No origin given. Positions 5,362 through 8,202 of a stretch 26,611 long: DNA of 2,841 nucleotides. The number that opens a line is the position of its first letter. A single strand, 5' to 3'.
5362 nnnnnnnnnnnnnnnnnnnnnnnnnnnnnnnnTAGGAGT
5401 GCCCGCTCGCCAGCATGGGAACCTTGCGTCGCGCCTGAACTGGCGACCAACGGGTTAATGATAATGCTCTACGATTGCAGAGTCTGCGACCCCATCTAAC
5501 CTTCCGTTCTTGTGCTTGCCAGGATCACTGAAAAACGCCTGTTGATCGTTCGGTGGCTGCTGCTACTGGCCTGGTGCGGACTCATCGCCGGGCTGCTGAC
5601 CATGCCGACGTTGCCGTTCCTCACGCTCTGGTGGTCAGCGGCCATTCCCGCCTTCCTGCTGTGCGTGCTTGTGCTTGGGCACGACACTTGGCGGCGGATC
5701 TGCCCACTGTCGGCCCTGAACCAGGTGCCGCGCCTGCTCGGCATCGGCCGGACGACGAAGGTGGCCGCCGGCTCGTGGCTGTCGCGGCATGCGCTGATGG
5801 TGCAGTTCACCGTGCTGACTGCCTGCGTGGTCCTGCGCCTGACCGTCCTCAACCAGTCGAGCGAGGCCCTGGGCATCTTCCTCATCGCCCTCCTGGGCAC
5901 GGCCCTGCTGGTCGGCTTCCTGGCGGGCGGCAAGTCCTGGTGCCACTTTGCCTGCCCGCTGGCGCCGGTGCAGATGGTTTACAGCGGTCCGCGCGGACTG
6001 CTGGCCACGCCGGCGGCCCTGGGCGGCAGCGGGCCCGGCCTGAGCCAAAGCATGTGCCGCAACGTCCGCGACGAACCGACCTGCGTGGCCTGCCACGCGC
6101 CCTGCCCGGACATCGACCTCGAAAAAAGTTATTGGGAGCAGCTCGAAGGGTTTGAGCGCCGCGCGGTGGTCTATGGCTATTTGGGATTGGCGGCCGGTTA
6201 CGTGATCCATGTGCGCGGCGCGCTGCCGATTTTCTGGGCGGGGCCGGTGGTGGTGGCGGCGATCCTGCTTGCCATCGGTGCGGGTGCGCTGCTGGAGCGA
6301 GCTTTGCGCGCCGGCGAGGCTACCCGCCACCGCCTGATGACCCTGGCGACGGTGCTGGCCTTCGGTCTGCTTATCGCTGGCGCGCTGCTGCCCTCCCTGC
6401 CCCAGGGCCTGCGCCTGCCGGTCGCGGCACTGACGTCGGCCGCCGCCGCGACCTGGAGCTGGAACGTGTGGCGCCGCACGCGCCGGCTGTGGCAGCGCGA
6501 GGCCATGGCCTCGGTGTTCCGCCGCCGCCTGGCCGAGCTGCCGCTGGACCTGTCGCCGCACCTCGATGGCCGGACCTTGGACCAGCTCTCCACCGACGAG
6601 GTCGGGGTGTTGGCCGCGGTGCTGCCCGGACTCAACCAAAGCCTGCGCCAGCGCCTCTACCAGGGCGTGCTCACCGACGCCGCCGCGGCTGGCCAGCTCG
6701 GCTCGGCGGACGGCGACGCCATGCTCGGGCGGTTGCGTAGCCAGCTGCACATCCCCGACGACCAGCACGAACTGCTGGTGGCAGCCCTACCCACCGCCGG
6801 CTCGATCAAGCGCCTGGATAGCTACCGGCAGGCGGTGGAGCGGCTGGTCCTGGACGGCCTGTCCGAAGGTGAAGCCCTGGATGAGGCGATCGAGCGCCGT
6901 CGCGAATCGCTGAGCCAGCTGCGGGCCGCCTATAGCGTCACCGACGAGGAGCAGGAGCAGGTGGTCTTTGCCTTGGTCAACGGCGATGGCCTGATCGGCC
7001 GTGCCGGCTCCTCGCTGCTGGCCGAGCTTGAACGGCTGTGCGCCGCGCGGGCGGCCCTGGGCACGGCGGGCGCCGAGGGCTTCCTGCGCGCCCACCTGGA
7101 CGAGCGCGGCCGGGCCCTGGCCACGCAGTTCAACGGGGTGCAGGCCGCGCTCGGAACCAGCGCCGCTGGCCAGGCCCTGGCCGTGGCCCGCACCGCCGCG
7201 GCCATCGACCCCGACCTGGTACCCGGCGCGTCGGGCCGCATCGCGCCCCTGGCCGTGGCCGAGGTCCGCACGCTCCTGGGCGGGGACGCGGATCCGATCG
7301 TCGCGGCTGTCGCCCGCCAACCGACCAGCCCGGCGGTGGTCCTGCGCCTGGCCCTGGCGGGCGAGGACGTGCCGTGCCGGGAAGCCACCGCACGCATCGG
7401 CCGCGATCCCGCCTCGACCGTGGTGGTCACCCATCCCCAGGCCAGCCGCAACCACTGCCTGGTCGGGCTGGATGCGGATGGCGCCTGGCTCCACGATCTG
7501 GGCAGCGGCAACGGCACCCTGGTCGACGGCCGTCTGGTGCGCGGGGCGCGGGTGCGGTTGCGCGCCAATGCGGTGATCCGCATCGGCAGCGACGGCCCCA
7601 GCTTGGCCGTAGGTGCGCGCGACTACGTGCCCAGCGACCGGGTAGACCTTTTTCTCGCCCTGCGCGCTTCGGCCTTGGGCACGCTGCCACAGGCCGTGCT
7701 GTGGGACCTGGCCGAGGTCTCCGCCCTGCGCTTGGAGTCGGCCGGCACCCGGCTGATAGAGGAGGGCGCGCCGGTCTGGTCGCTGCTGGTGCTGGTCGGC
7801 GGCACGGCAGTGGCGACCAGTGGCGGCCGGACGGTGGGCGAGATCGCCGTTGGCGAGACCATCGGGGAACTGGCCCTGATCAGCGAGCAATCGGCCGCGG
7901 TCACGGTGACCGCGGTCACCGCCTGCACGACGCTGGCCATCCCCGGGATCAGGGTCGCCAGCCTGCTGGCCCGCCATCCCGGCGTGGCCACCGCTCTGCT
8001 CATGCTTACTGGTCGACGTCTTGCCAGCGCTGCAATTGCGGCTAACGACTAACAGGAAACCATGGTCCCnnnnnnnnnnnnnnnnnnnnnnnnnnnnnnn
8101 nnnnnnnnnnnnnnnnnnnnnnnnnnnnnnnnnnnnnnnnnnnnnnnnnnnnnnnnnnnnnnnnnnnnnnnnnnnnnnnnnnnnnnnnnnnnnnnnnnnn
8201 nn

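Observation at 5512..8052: Unusual fusion: polyferredoxin-type membrane FeS domain + FHA + cyclic-nucleotide-binding domain in one 846-aa protein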

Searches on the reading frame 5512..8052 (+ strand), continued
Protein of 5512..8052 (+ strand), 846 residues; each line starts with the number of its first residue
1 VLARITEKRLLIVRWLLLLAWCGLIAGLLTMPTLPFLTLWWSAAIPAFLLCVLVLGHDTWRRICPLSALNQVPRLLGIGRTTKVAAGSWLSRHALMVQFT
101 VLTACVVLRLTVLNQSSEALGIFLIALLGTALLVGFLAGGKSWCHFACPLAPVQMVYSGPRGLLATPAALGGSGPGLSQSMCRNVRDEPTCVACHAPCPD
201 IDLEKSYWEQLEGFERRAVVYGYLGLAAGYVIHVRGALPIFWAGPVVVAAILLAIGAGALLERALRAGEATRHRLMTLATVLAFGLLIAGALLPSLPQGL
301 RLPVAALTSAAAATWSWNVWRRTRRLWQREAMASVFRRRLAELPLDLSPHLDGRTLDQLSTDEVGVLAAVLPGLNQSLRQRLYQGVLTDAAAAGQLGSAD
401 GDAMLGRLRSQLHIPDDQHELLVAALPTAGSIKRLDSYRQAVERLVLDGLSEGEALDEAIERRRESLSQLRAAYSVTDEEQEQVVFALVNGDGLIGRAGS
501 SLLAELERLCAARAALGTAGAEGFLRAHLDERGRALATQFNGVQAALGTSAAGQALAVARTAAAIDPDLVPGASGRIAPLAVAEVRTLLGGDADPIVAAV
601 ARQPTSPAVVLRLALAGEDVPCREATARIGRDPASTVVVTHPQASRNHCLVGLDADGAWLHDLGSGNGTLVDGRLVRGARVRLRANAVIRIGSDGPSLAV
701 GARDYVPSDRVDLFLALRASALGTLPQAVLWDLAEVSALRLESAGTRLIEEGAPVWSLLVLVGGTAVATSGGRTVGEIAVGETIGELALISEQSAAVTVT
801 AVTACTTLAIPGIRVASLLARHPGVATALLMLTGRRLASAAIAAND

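Call 63: search_protein_families(library=pfam, proteins=[L032:2263-3741:+, L055:3879-5312:+, L066:9759-11270:+, L067:4038-5492:+, L083:10040-11617:+, L084:9513-11294:+, L087:2870-4504:+, L058:5901-7673:+, L046:11729-13471:+, L017:4824-6482:+], max_evalue=0.001)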
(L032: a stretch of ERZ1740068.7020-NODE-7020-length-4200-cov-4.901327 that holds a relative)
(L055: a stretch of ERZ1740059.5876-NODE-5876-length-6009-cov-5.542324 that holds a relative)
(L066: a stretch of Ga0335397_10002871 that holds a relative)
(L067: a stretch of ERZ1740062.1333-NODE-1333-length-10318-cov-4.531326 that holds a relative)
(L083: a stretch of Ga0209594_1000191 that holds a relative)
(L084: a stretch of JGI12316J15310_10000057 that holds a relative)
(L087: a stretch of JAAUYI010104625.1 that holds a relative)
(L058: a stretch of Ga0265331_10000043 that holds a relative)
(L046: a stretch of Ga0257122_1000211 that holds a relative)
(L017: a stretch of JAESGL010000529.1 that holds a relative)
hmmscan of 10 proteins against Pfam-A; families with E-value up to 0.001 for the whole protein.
L032:2263-3741:+ (492 aa): 6 families
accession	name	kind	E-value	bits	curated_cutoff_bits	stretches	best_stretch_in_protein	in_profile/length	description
PF00175.26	NAD_binding_1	-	1.1e-15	58.7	22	1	253-359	1-108/109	Oxidoreductase NAD-binding domain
PF00970.30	FAD_binding_6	-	6.2e-15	55.8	21.1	1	142-241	7-97/99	Oxidoreductase FAD-binding domain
PF00111.32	Fer2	-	1.8e-14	53.8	21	1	420-485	6-77/77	2Fe-2S iron-sulfur cluster binding domain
PF00498.31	FHA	-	1.3e-12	48.4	20.7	1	29-93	2-66/67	FHA domain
PF16697.10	Yop-YscD_cpl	-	1.5e-07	32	33.2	1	27-100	18-90/94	Inner membrane component of T3SS, cytoplasmic domain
PF08030.17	NAD_binding_6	-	0.0001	22.8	22.2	0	252-315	5-76/156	Ferric reductase NAD binding domain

L055:3879-5312:+ (477 aa): 6 families
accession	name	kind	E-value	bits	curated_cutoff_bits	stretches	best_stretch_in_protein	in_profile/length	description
PF00498.31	FHA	-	1.5e-16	61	20.7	1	36-101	2-67/67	FHA domain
PF00175.26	NAD_binding_1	-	1.7e-15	58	22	1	247-352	1-107/109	Oxidoreductase NAD-binding domain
PF16697.10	Yop-YscD_cpl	-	2.4e-13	50.6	33.2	1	33-108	17-91/94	Inner membrane component of T3SS, cytoplasmic domain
PF00970.30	FAD_binding_6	-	6.5e-12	46.1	21.1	1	140-235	11-97/99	Oxidoreductase FAD-binding domain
PF00111.32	Fer2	-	3.3e-10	40.2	21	1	409-469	10-76/77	2Fe-2S iron-sulfur cluster binding domain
PF08030.17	NAD_binding_6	-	0.00012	22.7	22.2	0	244-313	3-80/156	Ferric reductase NAD binding domain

L066:9759-11270:+ (503 aa): 5 families
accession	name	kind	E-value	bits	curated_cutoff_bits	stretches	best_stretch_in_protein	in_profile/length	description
PF00175.26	NAD_binding_1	-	4.9e-18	66.2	22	1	243-346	3-107/109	Oxidoreductase NAD-binding domain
PF00111.32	Fer2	-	1.9e-13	50.6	21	1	426-495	6-76/77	2Fe-2S iron-sulfur cluster binding domain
PF00970.30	FAD_binding_6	-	7.3e-13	49.1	21.1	1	136-230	11-97/99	Oxidoreductase FAD-binding domain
PF00498.31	FHA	-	1.7e-12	48.1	20.7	1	27-92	1-67/67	FHA domain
PF16697.10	Yop-YscD_cpl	-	7.9e-07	29.7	33.2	1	23-99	15-91/94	Inner membrane component of T3SS, cytoplasmic domain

L067:4038-5492:+ (484 aa): 6 families
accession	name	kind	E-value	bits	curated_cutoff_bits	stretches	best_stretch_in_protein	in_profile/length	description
PF00175.26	NAD_binding_1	-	3e-18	66.9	22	1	260-366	1-108/109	Oxidoreductase NAD-binding domain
PF00498.31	FHA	-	7.3e-13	49.2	20.7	1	29-94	2-67/67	FHA domain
PF00111.32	Fer2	-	2.2e-12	47.2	21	1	411-476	5-76/77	2Fe-2S iron-sulfur cluster binding domain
PF00970.30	FAD_binding_6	-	5.6e-11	43.1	21.1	1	166-250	25-99/99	Oxidoreductase FAD-binding domain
PF16697.10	Yop-YscD_cpl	-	1.2e-07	32.3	33.2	1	26-96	17-86/94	Inner membrane component of T3SS, cytoplasmic domain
PF08030.17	NAD_binding_6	-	7.7e-05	23.2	22.2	1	256-326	2-80/156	Ferric reductase NAD binding domain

L083:10040-11617:+ (525 aa): 6 families
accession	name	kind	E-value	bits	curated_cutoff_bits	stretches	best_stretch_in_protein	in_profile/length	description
PF00175.26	NAD_binding_1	-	1.7e-17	64.5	22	1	247-353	1-108/109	Oxidoreductase NAD-binding domain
PF00970.30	FAD_binding_6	-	6.1e-17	62.2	21.1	1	139-235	10-97/99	Oxidoreductase FAD-binding domain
PF00498.31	FHA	-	2.9e-15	56.9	20.7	1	27-93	1-67/67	FHA domain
PF00111.32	Fer2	-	1.4e-11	44.6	21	1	451-518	6-77/77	2Fe-2S iron-sulfur cluster binding domain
PF16697.10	Yop-YscD_cpl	-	3.3e-09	37.3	33.2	1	23-100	15-91/94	Inner membrane component of T3SS, cytoplasmic domain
PF08030.17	NAD_binding_6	-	1.5e-05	25.5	22.2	1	244-310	3-77/156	Ferric reductase NAD binding domain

L084:9513-11294:+ (593 aa): 5 families
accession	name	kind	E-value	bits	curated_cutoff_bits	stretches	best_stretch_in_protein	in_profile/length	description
PF00498.31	FHA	-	7.5e-16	58.8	20.7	1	36-101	2-67/67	FHA domain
PF00175.26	NAD_binding_1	-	8.8e-14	52.5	22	1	277-382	1-107/109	Oxidoreductase NAD-binding domain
PF00970.30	FAD_binding_6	-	1.2e-11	45.3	21.1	1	143-238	11-97/99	Oxidoreductase FAD-binding domain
PF16697.10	Yop-YscD_cpl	-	1.3e-11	45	33.2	1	31-109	15-92/94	Inner membrane component of T3SS, cytoplasmic domain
PF00111.32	Fer2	-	9.6e-11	41.9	21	1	495-559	6-76/77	2Fe-2S iron-sulfur cluster binding domain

L087:2870-4504:+ (544 aa): 6 families
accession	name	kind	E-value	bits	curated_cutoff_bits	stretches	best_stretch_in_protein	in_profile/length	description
PF00175.26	NAD_binding_1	-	8.8e-18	65.4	22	1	262-368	1-108/109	Oxidoreductase NAD-binding domain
PF00970.30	FAD_binding_6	-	1.1e-14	55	21.1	1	150-250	6-97/99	Oxidoreductase FAD-binding domain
PF00498.31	FHA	-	3.3e-14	53.5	20.7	1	34-99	2-67/67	FHA domain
PF00111.32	Fer2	-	2e-13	50.5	21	1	471-536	5-76/77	2Fe-2S iron-sulfur cluster binding domain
PF16697.10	Yop-YscD_cpl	-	8.7e-10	39.2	33.2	1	31-104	17-89/94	Inner membrane component of T3SS, cytoplasmic domain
PF08030.17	NAD_binding_6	-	0.00083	19.9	22.2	0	259-323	3-75/156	Ferric reductase NAD binding domain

L058:5901-7673:+ (590 aa): 4 families
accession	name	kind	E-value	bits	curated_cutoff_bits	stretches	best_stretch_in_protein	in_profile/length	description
PF00970.30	FAD_binding_6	-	8.3e-18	65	21.1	1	206-295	8-97/99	Oxidoreductase FAD-binding domain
PF00175.26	NAD_binding_1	-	1.7e-17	64.5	22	1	308-413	1-108/109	Oxidoreductase NAD-binding domain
PF00111.32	Fer2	-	7.9e-14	51.8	21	1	513-582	6-76/77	2Fe-2S iron-sulfur cluster binding domain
PF08030.17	NAD_binding_6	-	0.00077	20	22.2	0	304-346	2-49/156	Ferric reductase NAD binding domain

L046:11729-13471:+ (580 aa): 4 families
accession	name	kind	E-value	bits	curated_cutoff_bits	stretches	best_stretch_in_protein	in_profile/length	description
PF00111.32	Fer2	-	5e-18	65.3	21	1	504-573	6-76/77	2Fe-2S iron-sulfur cluster binding domain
PF00970.30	FAD_binding_6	-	1e-17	64.7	21.1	1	206-301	2-97/99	Oxidoreductase FAD-binding domain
PF00175.26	NAD_binding_1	-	1e-15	58.7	22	1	313-419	1-108/109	Oxidoreductase NAD-binding domain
PF08030.17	NAD_binding_6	-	0.00078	20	22.2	0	310-374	3-75/156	Ferric reductase NAD binding domain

L017:4824-6482:+ (552 aa): 5 families
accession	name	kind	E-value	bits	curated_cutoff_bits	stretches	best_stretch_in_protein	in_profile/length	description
PF00175.26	NAD_binding_1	-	1.3e-19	71.3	22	1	285-391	1-108/109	Oxidoreductase NAD-binding domain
PF00970.30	FAD_binding_6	-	1.1e-15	58.3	21.1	1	175-274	8-98/99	Oxidoreductase FAD-binding domain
PF00111.32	Fer2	-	3.6e-15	56.1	21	1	475-544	7-76/77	2Fe-2S iron-sulfur cluster binding domain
PF00498.31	FHA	-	9.5e-14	52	20.7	1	31-96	2-67/67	FHA domain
PF16697.10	Yop-YscD_cpl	-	4.4e-09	36.9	33.2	1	27-103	16-91/94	Inner membrane component of T3SS, cytoplasmic domain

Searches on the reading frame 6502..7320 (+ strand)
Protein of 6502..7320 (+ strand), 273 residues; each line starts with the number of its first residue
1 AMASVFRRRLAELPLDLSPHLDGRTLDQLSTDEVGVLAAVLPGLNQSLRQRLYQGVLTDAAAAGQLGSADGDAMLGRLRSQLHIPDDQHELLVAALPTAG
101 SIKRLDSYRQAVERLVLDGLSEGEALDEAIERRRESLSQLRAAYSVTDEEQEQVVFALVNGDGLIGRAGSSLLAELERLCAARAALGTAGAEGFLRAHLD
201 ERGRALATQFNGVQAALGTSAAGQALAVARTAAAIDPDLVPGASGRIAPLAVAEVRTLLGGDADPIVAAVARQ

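Call 43: search_protein_families(library=pfam, proteins=[window:6502-7320:+], max_evalue=10)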
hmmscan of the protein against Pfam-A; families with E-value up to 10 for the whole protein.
window:6502-7320:+ (273 aa): 1 family
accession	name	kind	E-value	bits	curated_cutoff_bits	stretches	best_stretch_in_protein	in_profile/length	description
PF03735.19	ENT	-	8.1e-05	23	28.5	1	47-108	6-67/71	ENT domain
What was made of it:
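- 6478..7311 (+): Family-specific cytoplasmic helical region, aa 323-600, with two similar helical units (…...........…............… and …SYRxxxExL….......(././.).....…). Only a sub-threshold ENT hit in Pfam (call 43).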

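Call 60: search_solved_structures(query=A5, max_evalue=10, show_alignments=2)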
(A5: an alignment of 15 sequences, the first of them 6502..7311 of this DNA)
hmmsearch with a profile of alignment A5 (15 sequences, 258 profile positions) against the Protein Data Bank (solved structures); distinct sequences matched with E-value up to 10: 1.
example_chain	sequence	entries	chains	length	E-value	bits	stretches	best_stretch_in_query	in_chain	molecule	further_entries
2eh6_A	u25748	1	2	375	1.1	11.9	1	150-200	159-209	Acetylornithine aminotransferase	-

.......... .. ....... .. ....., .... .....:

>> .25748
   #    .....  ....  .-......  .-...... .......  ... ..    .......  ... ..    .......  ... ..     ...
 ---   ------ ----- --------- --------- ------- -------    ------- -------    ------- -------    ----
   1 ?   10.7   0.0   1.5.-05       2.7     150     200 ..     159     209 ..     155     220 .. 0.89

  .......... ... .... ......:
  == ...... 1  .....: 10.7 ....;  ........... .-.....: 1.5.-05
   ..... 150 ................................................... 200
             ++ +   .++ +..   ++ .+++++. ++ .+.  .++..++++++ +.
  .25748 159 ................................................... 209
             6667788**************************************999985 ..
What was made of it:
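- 6478..7311 (+): No relative in PDB sequences (call 60).
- Tried and rejected: No PDB sequence relative (call 60) and only a sub-threshold ENT hit (call 43).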
